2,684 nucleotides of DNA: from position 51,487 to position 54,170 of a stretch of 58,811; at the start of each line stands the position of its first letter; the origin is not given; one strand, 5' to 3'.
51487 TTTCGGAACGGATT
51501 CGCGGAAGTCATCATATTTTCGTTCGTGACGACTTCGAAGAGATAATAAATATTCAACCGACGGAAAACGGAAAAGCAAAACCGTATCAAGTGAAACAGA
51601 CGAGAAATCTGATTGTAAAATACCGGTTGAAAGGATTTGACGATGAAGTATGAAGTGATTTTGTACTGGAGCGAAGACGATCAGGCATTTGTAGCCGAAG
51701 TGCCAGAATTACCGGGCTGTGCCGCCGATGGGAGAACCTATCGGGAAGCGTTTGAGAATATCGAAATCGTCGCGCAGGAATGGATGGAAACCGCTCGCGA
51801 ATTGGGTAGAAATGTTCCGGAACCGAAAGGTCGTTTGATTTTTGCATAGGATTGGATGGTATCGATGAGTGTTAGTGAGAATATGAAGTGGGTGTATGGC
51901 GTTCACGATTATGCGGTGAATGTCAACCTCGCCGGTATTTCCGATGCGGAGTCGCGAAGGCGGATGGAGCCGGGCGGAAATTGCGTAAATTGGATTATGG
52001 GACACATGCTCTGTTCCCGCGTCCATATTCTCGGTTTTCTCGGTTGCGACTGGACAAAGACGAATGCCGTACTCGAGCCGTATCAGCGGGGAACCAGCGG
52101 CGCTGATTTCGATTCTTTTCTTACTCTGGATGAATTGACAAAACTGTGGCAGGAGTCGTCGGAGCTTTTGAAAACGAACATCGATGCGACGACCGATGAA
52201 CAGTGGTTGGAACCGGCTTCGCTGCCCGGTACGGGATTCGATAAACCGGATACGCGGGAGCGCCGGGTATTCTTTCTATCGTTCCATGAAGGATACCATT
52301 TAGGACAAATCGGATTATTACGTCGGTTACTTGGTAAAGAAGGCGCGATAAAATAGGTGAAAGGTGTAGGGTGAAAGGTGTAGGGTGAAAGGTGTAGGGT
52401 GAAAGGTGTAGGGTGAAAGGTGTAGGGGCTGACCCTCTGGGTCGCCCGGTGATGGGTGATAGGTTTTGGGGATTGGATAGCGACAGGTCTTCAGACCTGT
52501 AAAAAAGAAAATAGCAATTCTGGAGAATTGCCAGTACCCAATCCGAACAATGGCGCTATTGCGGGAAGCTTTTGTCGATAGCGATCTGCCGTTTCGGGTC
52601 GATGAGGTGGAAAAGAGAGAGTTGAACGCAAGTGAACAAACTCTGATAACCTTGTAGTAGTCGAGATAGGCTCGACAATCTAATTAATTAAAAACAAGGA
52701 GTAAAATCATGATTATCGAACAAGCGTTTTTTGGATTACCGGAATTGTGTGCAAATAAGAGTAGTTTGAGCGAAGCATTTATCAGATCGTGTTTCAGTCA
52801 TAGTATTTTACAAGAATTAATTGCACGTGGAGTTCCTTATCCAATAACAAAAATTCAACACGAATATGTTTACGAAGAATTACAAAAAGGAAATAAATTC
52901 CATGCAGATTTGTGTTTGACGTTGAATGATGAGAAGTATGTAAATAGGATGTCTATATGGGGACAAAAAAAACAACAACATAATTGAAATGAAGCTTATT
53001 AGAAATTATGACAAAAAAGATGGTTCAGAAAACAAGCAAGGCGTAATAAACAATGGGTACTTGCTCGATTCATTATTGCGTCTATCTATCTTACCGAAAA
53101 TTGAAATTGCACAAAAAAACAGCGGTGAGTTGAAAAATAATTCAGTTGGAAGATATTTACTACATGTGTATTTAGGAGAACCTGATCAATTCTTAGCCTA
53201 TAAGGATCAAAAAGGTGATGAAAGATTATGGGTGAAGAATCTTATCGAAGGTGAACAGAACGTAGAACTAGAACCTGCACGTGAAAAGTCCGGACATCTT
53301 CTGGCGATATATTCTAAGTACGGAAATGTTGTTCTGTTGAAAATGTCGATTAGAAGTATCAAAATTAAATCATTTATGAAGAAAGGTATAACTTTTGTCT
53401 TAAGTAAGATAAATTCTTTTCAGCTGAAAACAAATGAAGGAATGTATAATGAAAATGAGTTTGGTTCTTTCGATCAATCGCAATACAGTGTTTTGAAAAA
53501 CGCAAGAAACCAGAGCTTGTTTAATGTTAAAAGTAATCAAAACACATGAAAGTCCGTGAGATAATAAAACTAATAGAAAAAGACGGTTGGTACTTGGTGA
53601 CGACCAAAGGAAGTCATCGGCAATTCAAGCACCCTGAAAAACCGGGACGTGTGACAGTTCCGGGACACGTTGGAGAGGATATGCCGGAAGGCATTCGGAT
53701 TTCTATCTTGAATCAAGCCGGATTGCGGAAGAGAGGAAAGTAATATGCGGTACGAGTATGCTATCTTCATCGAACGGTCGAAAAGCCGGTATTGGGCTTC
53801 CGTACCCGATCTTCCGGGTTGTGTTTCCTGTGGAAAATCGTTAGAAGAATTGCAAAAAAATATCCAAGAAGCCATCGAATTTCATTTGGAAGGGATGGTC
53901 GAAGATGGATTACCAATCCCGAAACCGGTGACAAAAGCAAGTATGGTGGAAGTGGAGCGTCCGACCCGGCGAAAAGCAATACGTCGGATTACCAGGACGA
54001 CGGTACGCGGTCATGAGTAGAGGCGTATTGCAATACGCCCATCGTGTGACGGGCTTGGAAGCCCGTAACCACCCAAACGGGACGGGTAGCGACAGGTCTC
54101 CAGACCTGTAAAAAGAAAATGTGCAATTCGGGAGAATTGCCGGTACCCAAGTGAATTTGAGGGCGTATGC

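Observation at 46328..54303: F1Fo ATP synthase operon interrupted by repeat-bracketed accessory cassettes (integron-like organisation, no integrase in view)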

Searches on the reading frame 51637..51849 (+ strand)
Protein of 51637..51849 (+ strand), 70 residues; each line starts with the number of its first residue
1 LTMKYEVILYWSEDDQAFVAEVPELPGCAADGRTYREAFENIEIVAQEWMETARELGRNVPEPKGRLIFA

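Call 6: search_protein_families(library=pfam, proteins=[window:51637-51849:+], max_evalue=0.01)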
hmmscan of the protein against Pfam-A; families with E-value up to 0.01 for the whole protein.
window:51637-51849:+ (70 aa): 2 families
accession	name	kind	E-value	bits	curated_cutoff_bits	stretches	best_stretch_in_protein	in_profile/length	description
PF15919.11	HicB_lk_antitox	-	3.2e-08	34.2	27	1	5-64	1-59/123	HicB_like antitoxin of bacterial toxin-antitoxin system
PF21748.3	UPF0150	-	1.1e-07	32.1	27.3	1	12-61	15-64/64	UPF0150-like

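Call 29: search_protein_families(library=padloc, proteins=[window:51637-51849:+], max_evalue=0.01)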
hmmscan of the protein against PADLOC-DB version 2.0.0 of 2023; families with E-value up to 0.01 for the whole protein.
window:51637-51849:+ (70 aa): 0 families

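Call 30: search_protein_families(library=ncbifam, proteins=[window:51637-51849:+], max_evalue=0.01)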
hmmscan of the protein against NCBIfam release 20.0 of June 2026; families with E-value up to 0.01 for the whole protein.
window:51637-51849:+ (70 aa): 0 families

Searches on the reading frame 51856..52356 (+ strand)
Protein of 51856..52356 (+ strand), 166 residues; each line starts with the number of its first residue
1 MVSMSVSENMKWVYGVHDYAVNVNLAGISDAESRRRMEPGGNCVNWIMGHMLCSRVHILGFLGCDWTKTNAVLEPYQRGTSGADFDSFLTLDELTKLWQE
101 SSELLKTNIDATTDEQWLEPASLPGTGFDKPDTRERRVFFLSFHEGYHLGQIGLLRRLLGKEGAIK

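Call 6: search_protein_families(library=pfam, proteins=[window:51856-52356:+], max_evalue=0.01)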
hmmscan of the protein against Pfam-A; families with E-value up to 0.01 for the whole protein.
window:51856-52356:+ (166 aa): 3 families
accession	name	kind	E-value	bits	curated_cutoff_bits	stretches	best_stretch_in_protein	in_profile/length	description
PF12867.12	DinB_2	-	8.1e-11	42.9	24.8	1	25-152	13-128/128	DinB superfamily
PF04978.18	MST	-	0.0026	18.7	27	1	21-158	13-146/149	Mycothiol-S-transferase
PF05163.17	DinB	-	0.007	16.8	23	1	86-162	76-148/165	DinB family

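Call 29: search_protein_families(library=padloc, proteins=[window:51856-52356:+], max_evalue=0.01)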
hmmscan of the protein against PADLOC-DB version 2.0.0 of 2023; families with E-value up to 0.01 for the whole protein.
window:51856-52356:+ (166 aa): 0 families

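Call 30: search_protein_families(library=ncbifam, proteins=[window:51856-52356:+], max_evalue=0.01)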
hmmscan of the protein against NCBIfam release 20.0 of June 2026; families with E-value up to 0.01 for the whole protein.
window:51856-52356:+ (166 aa): 0 families

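Call 63: search_protein_families(library=phrogs, proteins=[window:51856-52356:+], max_evalue=0.01)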
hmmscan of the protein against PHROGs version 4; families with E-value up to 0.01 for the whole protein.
window:51856-52356:+ (166 aa): 0 families

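Call 75: find_encoding_contigs(protein=window:51856-52356:+, flank=5000, max_places=6)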
Protein window:51856-52356:+ (166 aa): no gene with exactly this product is on record in the collection.

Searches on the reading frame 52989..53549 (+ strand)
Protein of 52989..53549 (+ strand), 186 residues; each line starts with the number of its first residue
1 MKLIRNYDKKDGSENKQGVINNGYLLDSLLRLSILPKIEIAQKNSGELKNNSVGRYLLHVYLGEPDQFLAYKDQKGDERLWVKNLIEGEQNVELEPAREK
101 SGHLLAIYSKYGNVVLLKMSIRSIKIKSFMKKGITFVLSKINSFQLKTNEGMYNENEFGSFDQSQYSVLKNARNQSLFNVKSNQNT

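Call 6: search_protein_families(library=pfam, proteins=[window:52989-53549:+], max_evalue=0.01)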
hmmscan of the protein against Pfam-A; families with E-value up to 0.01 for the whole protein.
window:52989-53549:+ (186 aa): 0 families

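Call 29: search_protein_families(library=padloc, proteins=[window:52989-53549:+], max_evalue=0.01)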
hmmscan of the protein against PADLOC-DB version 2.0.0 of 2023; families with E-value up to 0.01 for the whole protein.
window:52989-53549:+ (186 aa): 0 families

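Call 30: search_protein_families(library=ncbifam, proteins=[window:52989-53549:+], max_evalue=0.01)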
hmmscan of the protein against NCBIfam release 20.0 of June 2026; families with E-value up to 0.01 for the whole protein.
window:52989-53549:+ (186 aa): 0 families

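Call 48: find_homologous_proteins(query=window:52989-53549:+, max_evalue=0.001)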
Query window:52989-53549:+ (186 aa): 1 proteins with E <= 0.001 among 92 candidates.
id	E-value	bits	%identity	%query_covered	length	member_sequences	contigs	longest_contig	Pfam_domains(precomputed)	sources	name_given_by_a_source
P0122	2.8e-113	394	100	100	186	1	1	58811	-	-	-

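Call 63: search_protein_families(library=phrogs, proteins=[window:52989-53549:+], max_evalue=0.01)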
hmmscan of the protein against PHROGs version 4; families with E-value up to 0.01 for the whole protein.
window:52989-53549:+ (186 aa): 0 families

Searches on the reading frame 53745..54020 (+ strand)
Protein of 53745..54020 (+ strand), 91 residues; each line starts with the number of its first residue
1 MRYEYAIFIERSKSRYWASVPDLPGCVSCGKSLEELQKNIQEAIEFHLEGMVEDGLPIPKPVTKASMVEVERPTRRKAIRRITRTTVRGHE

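Call 6: search_protein_families(library=pfam, proteins=[window:53745-54020:+], max_evalue=0.01)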
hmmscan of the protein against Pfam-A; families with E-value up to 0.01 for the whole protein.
window:53745-54020:+ (91 aa): 2 families
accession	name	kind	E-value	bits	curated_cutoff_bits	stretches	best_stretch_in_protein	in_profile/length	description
PF15919.11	HicB_lk_antitox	-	9.6e-16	58.5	27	1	5-64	1-61/123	HicB_like antitoxin of bacterial toxin-antitoxin system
PF21748.3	UPF0150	-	2.9e-08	33.9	27.3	1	13-59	18-64/64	UPF0150-like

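Call 29: search_protein_families(library=padloc, proteins=[window:53745-54020:+], max_evalue=0.01)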
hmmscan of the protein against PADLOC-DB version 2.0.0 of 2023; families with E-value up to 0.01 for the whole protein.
window:53745-54020:+ (91 aa): 0 families

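Call 30: search_protein_families(library=ncbifam, proteins=[window:53745-54020:+], max_evalue=0.01)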
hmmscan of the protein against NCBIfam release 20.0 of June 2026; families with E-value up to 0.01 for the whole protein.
window:53745-54020:+ (91 aa): 0 families

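Call 76: find_encoding_contigs(protein=window:53745-54020:+, flank=5000, max_places=6)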
Protein window:53745-54020:+ (91 aa): 1 contig read that carries it; 1 place shown.
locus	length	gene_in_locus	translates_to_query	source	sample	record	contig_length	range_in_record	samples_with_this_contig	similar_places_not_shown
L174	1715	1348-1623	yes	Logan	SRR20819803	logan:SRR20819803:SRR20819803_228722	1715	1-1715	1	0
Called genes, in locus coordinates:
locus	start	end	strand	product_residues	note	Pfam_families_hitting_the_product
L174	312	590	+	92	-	-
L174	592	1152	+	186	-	-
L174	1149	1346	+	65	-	PF07927:HicA_toxin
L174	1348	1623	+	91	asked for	PF21748:UPF0150, PF15919:HicB_lk_antitox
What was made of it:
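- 53546..54020 (+): hicA2 (53546-53743) and hicB2 (53745-54020), an intact HicAB pair. calls 6, 76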
